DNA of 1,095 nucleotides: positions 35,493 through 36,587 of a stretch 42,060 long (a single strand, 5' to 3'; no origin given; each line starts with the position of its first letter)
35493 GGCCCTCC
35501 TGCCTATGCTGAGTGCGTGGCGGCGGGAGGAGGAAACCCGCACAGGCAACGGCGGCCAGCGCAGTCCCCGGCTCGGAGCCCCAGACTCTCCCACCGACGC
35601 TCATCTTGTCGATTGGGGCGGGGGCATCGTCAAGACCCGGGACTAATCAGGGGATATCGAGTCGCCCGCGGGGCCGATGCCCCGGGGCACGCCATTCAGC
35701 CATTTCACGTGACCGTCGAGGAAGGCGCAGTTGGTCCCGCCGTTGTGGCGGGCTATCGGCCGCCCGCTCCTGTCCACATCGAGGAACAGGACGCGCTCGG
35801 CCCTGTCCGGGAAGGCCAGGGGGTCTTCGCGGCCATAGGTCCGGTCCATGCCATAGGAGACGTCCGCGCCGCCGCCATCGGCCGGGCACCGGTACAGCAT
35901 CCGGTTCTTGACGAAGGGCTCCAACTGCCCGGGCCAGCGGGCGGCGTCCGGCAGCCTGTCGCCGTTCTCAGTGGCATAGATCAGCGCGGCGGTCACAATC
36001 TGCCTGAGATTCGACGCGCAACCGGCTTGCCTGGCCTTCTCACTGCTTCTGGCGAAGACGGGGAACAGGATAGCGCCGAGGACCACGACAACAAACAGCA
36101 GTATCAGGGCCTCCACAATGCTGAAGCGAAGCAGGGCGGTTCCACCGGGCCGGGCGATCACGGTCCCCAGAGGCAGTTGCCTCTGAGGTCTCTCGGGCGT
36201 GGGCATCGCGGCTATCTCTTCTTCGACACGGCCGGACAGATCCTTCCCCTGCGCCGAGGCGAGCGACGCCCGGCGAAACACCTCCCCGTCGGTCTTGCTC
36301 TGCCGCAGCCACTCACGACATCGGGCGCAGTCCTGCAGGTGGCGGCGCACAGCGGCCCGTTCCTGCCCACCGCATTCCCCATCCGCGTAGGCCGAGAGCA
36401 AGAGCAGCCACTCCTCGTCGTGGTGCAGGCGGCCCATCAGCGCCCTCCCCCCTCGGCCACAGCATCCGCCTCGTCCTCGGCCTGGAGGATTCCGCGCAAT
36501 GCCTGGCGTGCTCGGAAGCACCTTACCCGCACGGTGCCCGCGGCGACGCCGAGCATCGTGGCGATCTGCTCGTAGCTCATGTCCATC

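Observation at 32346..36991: ECF sigma / anti-sigma pair whose sensor domain is a prepilin-like H-X9-DG domain, followed by four tandem paralogues of that domain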

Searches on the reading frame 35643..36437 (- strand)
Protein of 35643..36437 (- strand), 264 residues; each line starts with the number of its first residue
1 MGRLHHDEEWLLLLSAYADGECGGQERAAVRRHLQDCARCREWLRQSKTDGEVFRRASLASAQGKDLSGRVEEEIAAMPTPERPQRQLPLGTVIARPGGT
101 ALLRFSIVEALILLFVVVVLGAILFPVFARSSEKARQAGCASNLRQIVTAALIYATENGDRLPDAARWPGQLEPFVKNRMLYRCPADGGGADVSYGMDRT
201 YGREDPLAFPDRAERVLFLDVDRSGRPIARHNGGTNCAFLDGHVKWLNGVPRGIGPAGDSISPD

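Call 3: search_protein_families(library=pfam, proteins=[window:35643-36437:-], max_evalue=1)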
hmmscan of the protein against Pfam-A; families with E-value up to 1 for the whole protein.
window:35643-36437:- (264 aa): 5 families
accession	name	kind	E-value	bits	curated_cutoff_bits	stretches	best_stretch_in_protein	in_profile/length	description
PF13490.11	zf-HC2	-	6.4e-11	42.6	22.2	1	8-41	2-35/35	Putative zinc-finger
PF07596.16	SBP_bac_10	-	0.00031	21.3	23.3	1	133-156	5-28/268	Protein of unknown function (DUF1559)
PF03872.18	RseA_N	-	0.0047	17.9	24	1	14-85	6-73/87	Anti sigma-E protein RseA, N-terminal domain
PF17566.7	DUF5472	-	0.043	14.2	25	1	111-160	18-68/73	Family of unknown function (DUF5472)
PF12725.13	DUF3810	-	0.057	13.2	28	1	100-153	17-70/311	Protein of unknown function (DUF3810)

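Call 4: search_protein_families(library=ncbifam, proteins=[window:35643-36437:-], max_evalue=1)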
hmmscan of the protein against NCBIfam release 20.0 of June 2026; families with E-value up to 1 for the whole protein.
window:35643-36437:- (264 aa): 8 families
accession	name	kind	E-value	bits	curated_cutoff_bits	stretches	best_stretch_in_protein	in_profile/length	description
TIGR04294.2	pre_pil_HX9DG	domain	3.2e-07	29.9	19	1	229-248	3-22/22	H-X9-DG-CTERM domain-containing protein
NF052375.1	antisigma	equivalog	3.5e-07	30.5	100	1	13-137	1-114/217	anti-sigma factor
NF052368.1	antisigmaE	subfamily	7.2e-06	25.7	50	1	13-48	10-45/48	anti-sigma factor family protein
TIGR03988.1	antisig_RsrA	equivalog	3.5e-05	23.8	62.5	1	14-49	9-44/77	mycothiol system anti-sigma-R factor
NF040999.1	pilin_ComGC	equivalog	0.0016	18.6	75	1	105-159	4-58/84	competence type IV pilus major pilin ComGC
NF041775.1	typeIV_PilA_Myxo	equivalog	0.0028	17.7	400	1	105-191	13-97/214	type IV pilin protein PilA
TIGR02451.1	anti_sig_ChrR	subfamily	0.0033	17.2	124.5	1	13-54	7-49/216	ChrR family anti-sigma-E factor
TIGR01710.1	typeII_sec_gspG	equivalog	0.013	15.6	88.85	1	105-160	3-58/134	type II secretion system major pseudopilin GspG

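Call 6: find_homologous_proteins(query=window:35643-36437:-, max_evalue=0.001)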
Query window:35643-36437:- (264 aa): 806 proteins with E <= 0.001 among 3671 candidates; the best 120 are listed.
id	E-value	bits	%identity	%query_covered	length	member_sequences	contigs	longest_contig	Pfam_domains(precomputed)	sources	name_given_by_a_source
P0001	7.9e-173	591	99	100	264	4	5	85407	PF13490.12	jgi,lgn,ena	-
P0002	1.3e-133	463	77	100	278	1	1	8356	PF13490.12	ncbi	-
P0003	1.9e-126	439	77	97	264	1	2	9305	PF13490.12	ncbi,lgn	-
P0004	1.1e-51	194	41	95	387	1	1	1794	PF13490.12,PF07596.17,PF14257.12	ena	-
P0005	3.1e-49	186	73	45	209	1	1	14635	PF13490.12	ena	-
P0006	5.0e-48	182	59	59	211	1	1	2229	-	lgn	-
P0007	4.9e-46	176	40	91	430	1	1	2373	PF13490.12,PF07596.17,PF07705.18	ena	-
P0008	3.3e-24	104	34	42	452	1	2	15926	-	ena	-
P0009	4.4e-23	100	33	55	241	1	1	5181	PF07963.18,PF07596.17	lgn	-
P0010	1.4e-22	99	32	55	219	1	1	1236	PF07963.18,PF07596.17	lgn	-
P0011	7.7e-22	96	37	54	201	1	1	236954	PF07963.18,PF07596.17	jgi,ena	-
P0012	7.8e-22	96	33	54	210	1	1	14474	PF07963.18,PF07596.17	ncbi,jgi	-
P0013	1.1e-21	96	33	54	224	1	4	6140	PF07963.18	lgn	-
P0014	1.2e-21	96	39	53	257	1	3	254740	PF07596.17,PF13828.12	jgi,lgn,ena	-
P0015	1.6e-21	95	33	54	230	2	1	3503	PF07963.18,PF07596.17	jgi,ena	jgi:prepilin-type N-terminal cleavage/methylation domain-containing protein/prepilin-type processing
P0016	3.0e-21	94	35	55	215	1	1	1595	PF07963.18,PF07596.17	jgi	-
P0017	3.4e-21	94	32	55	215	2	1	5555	PF07963.18,PF07596.17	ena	-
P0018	6.2e-21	93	36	54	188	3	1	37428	PF07963.18,PF07596.17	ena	-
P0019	1.4e-20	92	35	54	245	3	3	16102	PF07963.18,PF07596.17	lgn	-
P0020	1.5e-20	92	35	54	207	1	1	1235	PF07963.18,PF07596.17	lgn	-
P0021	2.0e-20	92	35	54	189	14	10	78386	PF07963.18,PF07596.17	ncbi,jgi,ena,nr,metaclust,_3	ncbi:MAG: prepilin-type N-terminal cleavage/methylation domain-containing protein [Armatimonadetes b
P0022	2.7e-20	91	34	55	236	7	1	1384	PF07963.18,PF07596.17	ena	-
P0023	3.5e-20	91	36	54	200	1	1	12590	PF07963.18,PF07596.17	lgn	-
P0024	4.5e-20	90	32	54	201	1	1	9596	PF07963.18,PF07596.17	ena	-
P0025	5.9e-20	90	33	54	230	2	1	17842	PF07963.18,PF07596.17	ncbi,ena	-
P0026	7.4e-20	90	39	54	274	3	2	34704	PF07596.17,PF13828.12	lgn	-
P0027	1.6e-19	89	44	24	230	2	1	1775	PF07596.17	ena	-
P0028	2.4e-19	88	33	54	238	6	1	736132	PF07963.18,PF07596.17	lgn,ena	-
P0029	2.5e-19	88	32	54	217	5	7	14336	PF07963.18,PF07596.17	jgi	-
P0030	3.2e-19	88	33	54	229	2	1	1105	PF07963.18,PF07596.17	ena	-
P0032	7.1e-19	87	33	56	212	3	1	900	PF07963.18,PF07596.17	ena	-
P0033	8.0e-19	86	32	54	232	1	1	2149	PF07963.18,PF07596.17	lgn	-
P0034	1.2e-18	86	32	54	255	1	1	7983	PF07963.18,PF07596.17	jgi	jgi:prepilin-type N-terminal cleavage/methylation domain-containing protein/prepilin-type processing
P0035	1.3e-18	86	37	47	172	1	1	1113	PF07596.17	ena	-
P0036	1.6e-18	85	35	54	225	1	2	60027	PF07963.18,PF07596.17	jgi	jgi:prepilin-type N-terminal cleavage/methylation domain-containing protein/prepilin-type processing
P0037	1.7e-18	85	31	46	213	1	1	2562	PF07596.17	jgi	jgi:prepilin-type processing-associated H-X9-DG protein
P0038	2.1e-18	85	34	56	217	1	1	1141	PF07963.18,PF07596.17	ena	-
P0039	2.2e-18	85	29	54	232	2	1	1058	PF07963.18,PF07596.17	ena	-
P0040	2.5e-18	85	33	55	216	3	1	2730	PF07963.18,PF07596.17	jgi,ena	-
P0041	2.5e-18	85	31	54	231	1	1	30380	PF07963.18,PF07596.17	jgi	jgi:prepilin-type N-terminal cleavage/methylation domain-containing protein/prepilin-type processing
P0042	2.7e-18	85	28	54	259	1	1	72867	PF07963.18,PF07596.17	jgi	jgi:prepilin-type N-terminal cleavage/methylation domain-containing protein/prepilin-type processing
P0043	3.4e-18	84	36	54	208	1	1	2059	PF07963.18,PF07596.17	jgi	jgi:prepilin-type N-terminal cleavage/methylation domain-containing protein/prepilin-type processing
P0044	3.7e-18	84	32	54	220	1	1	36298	PF07963.18,PF07596.17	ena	-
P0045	4.5e-18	84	33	54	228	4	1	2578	PF07963.18,PF07596.17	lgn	-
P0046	4.5e-18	84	38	32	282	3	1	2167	PF07963.18,PF07596.17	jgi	jgi:prepilin-type N-terminal cleavage/methylation domain-containing protein/prepilin-type processing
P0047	5.7e-18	84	31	54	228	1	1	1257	PF07963.18,PF07596.17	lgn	-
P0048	6.3e-18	83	29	54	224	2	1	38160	PF07963.18,PF07596.17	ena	-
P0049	6.3e-18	83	36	53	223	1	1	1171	PF07963.18,PF07596.17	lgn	-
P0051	7.2e-18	83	31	53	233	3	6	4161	PF07963.18,PF07596.17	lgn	-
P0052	7.6e-18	83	34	56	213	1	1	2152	PF07963.18,PF07596.17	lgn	-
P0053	7.9e-18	83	41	32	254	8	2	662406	PF07963.18,PF07596.17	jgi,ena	-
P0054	8.3e-18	83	33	54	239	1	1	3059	PF07963.18,PF07596.17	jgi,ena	-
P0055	1.0e-17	83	35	56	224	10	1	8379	PF07963.18,PF07596.17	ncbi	-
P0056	1.2e-17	83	35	54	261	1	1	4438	PF07963.18,PF07596.17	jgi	jgi:prepilin-type processing-associated H-X9-DG protein/prepilin-type N-terminal cleavage/methylatio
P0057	1.2e-17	82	27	54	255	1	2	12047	PF07963.18,PF07596.17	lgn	-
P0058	1.5e-17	82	32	54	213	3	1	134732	PF07963.18,PF07596.17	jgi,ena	-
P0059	1.5e-17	82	33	54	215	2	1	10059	PF07963.18,PF07596.17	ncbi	-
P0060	1.6e-17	82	33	54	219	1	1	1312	PF07963.18,PF07596.17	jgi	jgi:prepilin-type N-terminal cleavage/methylation domain-containing protein/prepilin-type processing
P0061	2.0e-17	82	31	55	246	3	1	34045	PF07963.18,PF07596.17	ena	-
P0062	2.1e-17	82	35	54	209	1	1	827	PF07963.18,PF07596.17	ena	-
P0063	2.2e-17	82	32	54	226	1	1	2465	PF07963.18,PF07596.17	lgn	-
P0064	2.7e-17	81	31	31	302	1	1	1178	PF07963.18,PF07596.17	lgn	-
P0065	3.0e-17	81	28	54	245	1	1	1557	PF07963.18,PF07596.17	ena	-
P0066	3.2e-17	81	33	58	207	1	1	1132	PF07963.18,PF07596.17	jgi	jgi:prepilin-type N-terminal cleavage/methylation domain-containing protein/prepilin-type processing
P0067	3.4e-17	81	28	54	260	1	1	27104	PF07963.18,PF07596.17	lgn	-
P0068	3.6e-17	81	30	54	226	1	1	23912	PF07963.18,PF07596.17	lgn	-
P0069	4.3e-17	81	29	55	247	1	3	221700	PF07963.18,PF07596.17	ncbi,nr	ncbi:MAG: DUF1559 domain-containing protein [Armatimonadota bacterium]|nr:DUF1559 domain-containing 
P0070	5.0e-17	80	43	31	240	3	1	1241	PF07963.18,PF07596.17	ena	-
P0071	5.9e-17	80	30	54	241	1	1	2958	PF07963.18,PF07596.17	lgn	-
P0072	6.0e-17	80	31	60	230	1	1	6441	PF07963.18,PF07596.17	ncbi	-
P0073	6.4e-17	80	32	46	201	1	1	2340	PF07963.18,PF07596.17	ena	-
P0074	6.5e-17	80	30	54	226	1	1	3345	PF07963.18,PF07596.17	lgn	-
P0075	7.5e-17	80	33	54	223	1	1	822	PF07963.18,PF07596.17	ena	-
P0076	8.8e-17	80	34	55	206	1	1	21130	PF07963.18,PF07596.17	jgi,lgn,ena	-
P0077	9.6e-17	80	29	56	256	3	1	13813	PF07963.18,PF07596.17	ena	-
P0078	9.7e-17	80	39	34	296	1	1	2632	PF07963.18,PF07596.17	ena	-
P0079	1.1e-16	79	36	55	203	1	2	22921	PF07963.18,PF07596.17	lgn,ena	-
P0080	1.1e-16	79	30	54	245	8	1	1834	PF07963.18,PF07596.17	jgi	jgi:prepilin-type N-terminal cleavage/methylation domain-containing protein/prepilin-type processing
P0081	1.1e-16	79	29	53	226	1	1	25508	PF07963.18,PF07596.17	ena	-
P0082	1.2e-16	79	30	58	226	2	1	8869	PF07963.18,PF07596.17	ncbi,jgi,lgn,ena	-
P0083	1.2e-16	79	30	55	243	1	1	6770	PF07963.18,PF07596.17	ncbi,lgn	ncbi:MAG: DUF1559 domain-containing protein [Armatimonadota bacterium]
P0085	1.6e-16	79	38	35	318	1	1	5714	PF07963.18,PF07596.17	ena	-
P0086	1.7e-16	79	29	57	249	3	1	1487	PF07963.18,PF07596.17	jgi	-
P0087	1.8e-16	79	31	55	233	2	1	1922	PF07963.18,PF07596.17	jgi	jgi:prepilin-type N-terminal cleavage/methylation domain-containing protein/prepilin-type processing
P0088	2.0e-16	79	32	54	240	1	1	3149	PF07963.18,PF07596.17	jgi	-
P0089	2.1e-16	78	31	54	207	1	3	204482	PF07963.18,PF07596.17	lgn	-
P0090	2.3e-16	78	42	32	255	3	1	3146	PF07963.18,PF07596.17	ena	-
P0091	2.5e-16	78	34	38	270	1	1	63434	PF07963.18,PF07596.17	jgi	jgi:prepilin-type N-terminal cleavage/methylation domain-containing protein/prepilin-type processing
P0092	2.5e-16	78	27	54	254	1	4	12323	PF07963.18,PF07596.17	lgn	-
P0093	2.6e-16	78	30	58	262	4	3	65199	PF07963.18,PF07596.17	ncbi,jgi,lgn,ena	jgi:prepilin-type N-terminal cleavage/methylation domain-containing protein/prepilin-type processing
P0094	2.8e-16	78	30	54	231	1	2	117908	PF07963.18,PF07596.17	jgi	jgi:prepilin-type N-terminal cleavage/methylation domain-containing protein/prepilin-type processing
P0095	3.1e-16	78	30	55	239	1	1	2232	PF07963.18,PF07596.17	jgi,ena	-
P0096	3.4e-16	78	33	54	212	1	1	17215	PF07963.18,PF07596.17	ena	-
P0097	3.7e-16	78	29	54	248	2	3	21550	PF07963.18,PF07596.17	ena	-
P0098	3.8e-16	78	30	55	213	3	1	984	PF07963.18,PF07596.17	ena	-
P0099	3.8e-16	78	29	54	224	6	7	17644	PF07963.18,PF07596.17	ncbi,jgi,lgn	jgi:prepilin-type N-terminal cleavage/methylation domain-containing protein/prepilin-type processing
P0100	4.0e-16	78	28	54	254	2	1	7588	PF07963.18,PF07596.17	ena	-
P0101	4.4e-16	77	33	53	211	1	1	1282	PF07963.18,PF07596.17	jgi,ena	-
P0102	4.4e-16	77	28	55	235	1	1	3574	PF07963.18,PF07596.17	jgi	jgi:prepilin-type N-terminal cleavage/methylation domain-containing protein/prepilin-type processing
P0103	5.4e-16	77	34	54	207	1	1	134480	PF07963.18,PF07596.17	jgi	jgi:prepilin-type N-terminal cleavage/methylation domain-containing protein/prepilin-type processing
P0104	5.5e-16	77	29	54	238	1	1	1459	PF07963.18,PF07596.17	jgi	jgi:prepilin-type N-terminal cleavage/methylation domain-containing protein/prepilin-type processing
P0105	5.7e-16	77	37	36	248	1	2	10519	PF07963.18,PF07596.17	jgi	jgi:prepilin-type N-terminal cleavage/methylation domain-containing protein/prepilin-type processing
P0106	5.8e-16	77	29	59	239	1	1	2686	PF07963.18,PF07596.17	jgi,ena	-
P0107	6.0e-16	77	29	57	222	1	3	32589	PF07963.18,PF07596.17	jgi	jgi:prepilin-type N-terminal cleavage/methylation domain-containing protein/prepilin-type processing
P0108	6.1e-16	77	30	56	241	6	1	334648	PF07963.18,PF07596.17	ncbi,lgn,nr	ncbi:MAG: DUF1559 domain-containing protein [Armatimonadetes bacterium]|nr:DUF1559 domain-containing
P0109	6.2e-16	77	32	54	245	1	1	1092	PF07963.18,PF07596.17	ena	-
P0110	6.3e-16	77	29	53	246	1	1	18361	PF07963.18,PF07596.17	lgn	-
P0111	6.9e-16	77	36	54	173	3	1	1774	PF07963.18,PF07596.17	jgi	-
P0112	6.9e-16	77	32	54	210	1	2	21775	PF07963.18,PF07596.17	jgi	-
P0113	7.6e-16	77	33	56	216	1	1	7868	PF07963.18,PF07596.17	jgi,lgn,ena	-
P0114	8.0e-16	77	26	54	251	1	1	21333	PF07963.18,PF07596.17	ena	-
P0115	8.0e-16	77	42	36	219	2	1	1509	PF07963.18,PF07596.17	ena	-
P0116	8.2e-16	76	31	56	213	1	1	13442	PF07963.18,PF07596.17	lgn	-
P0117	8.9e-16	76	31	54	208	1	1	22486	PF07963.18,PF07596.17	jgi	jgi:prepilin-type N-terminal cleavage/methylation domain-containing protein/prepilin-type processing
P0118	9.8e-16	76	36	38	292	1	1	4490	PF07963.18,PF07596.17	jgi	-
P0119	1.0e-15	76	39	31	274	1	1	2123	PF07963.18,PF07596.17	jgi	jgi:prepilin-type N-terminal cleavage/methylation domain-containing protein/prepilin-type processing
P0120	1.1e-15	76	31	54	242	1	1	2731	PF07963.18,PF07596.17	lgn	-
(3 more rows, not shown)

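Call 8: find_encoding_contigs(protein=P0002, flank=8000, max_places=4)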
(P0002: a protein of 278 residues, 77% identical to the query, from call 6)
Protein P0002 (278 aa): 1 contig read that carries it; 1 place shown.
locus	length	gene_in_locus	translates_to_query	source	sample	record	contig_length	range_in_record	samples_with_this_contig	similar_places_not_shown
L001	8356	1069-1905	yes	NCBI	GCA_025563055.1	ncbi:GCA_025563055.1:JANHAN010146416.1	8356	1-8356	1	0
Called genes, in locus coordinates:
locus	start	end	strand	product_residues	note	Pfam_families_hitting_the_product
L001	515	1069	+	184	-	PF04542:Sigma70_r2, PF08281:Sigma70_r4_2, PF04545:Sigma70_r4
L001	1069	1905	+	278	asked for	PF13490:zf-HC2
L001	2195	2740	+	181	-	-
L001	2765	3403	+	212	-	-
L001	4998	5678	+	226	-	-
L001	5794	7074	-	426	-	PF01041:DegT_DnrJ_EryC1, PF00155:Aminotran_1_2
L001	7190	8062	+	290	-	PF07883:Cupin_2 (faint), PF00165:HTH_AraC (weak), PF12833:HTH_18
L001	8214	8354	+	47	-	?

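Call 9: find_encoding_contigs(protein=P0003, flank=8000, max_places=4)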
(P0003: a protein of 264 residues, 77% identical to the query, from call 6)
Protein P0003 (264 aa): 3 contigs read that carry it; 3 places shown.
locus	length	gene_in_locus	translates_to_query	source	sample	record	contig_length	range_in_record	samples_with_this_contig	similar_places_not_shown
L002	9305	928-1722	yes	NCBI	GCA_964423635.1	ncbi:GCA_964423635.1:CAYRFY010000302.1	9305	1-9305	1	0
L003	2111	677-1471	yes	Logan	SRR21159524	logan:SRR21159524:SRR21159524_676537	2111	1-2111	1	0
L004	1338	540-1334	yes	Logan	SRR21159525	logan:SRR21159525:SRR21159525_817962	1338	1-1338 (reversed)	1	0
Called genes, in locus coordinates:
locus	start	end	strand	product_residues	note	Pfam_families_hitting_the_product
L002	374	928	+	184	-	PF04542:Sigma70_r2, PF08281:Sigma70_r4_2, PF04545:Sigma70_r4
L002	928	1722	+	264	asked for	PF13490:zf-HC2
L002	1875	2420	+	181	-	-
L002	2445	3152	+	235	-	PF07596:SBP_bac_10 (faint)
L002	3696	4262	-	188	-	-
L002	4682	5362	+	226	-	-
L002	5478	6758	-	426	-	PF01041:DegT_DnrJ_EryC1, PF00155:Aminotran_1_2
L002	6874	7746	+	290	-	PF07883:Cupin_2 (faint), PF00165:HTH_AraC (weak), PF12833:HTH_18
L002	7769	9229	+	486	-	PF00150:Cellulase (faint)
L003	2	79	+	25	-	?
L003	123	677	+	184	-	PF04542:Sigma70_r2, PF08281:Sigma70_r4_2, PF04545:Sigma70_r4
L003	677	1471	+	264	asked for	PF13490:zf-HC2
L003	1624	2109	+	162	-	?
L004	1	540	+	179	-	?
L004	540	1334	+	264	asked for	PF13490:zf-HC2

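Call 10: find_encoding_contigs(protein=P0004, flank=5000, max_places=3)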
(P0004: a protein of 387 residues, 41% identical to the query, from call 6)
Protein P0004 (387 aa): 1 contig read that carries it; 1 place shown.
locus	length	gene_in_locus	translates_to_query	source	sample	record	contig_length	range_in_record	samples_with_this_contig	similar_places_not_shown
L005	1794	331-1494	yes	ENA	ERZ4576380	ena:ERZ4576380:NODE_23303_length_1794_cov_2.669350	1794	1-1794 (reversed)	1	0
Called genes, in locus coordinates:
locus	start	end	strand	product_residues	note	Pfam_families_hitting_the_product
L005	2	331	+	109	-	?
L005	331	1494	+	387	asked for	PF13490:zf-HC2 (weak), PF07596:SBP_bac_10 (faint), PF14257:DUF4349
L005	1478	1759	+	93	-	-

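Call 11: find_encoding_contigs(protein=P0007, flank=5000, max_places=3)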
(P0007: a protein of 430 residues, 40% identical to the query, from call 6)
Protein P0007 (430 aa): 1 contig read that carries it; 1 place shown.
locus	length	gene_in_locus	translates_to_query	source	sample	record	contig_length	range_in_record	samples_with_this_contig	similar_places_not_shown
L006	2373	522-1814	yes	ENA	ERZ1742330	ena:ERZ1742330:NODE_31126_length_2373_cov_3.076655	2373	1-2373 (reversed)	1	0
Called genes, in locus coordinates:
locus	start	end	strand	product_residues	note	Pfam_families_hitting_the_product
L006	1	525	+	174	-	?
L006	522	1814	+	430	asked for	PF13490:zf-HC2, PF07596:SBP_bac_10 (weak), PF07705:CARDB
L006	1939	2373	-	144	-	?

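Call 38: search_protein_representatives(alignment_id=A1)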
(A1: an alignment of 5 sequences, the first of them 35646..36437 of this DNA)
Query: 5 sequences, 275 profile positions. Proteins with E-value up to 0.001 (for the whole library): 194392; up to 1e-10: 42385; up to 1e-30: 613. The best 150 are listed.
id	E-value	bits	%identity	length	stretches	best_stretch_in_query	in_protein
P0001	1.6e-142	490.3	-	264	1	1-264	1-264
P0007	1.9e-119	414.6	-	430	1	1-275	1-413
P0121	1.2e-98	346.4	-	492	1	1-265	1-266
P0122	3.0e-91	322.1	-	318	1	1-264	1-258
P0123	3.2e-75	269.5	-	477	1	1-265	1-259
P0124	2.8e-74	266.5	-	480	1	3-256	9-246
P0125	3.2e-71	256.4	-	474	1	1-254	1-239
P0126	9.4e-66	238.5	-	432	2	75-260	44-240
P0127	9.9e-66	238.4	-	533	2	124-252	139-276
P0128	6.6e-63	229.2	-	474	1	3-264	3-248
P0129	4.8e-60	219.8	-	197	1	1-177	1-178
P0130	2.5e-58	214.1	-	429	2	90-248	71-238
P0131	7.4e-58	212.6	-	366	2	133-249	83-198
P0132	1.3e-56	208.5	-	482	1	1-258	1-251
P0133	9.5e-55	202.4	-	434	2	131-252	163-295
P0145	4.3e-49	183.8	-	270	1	5-265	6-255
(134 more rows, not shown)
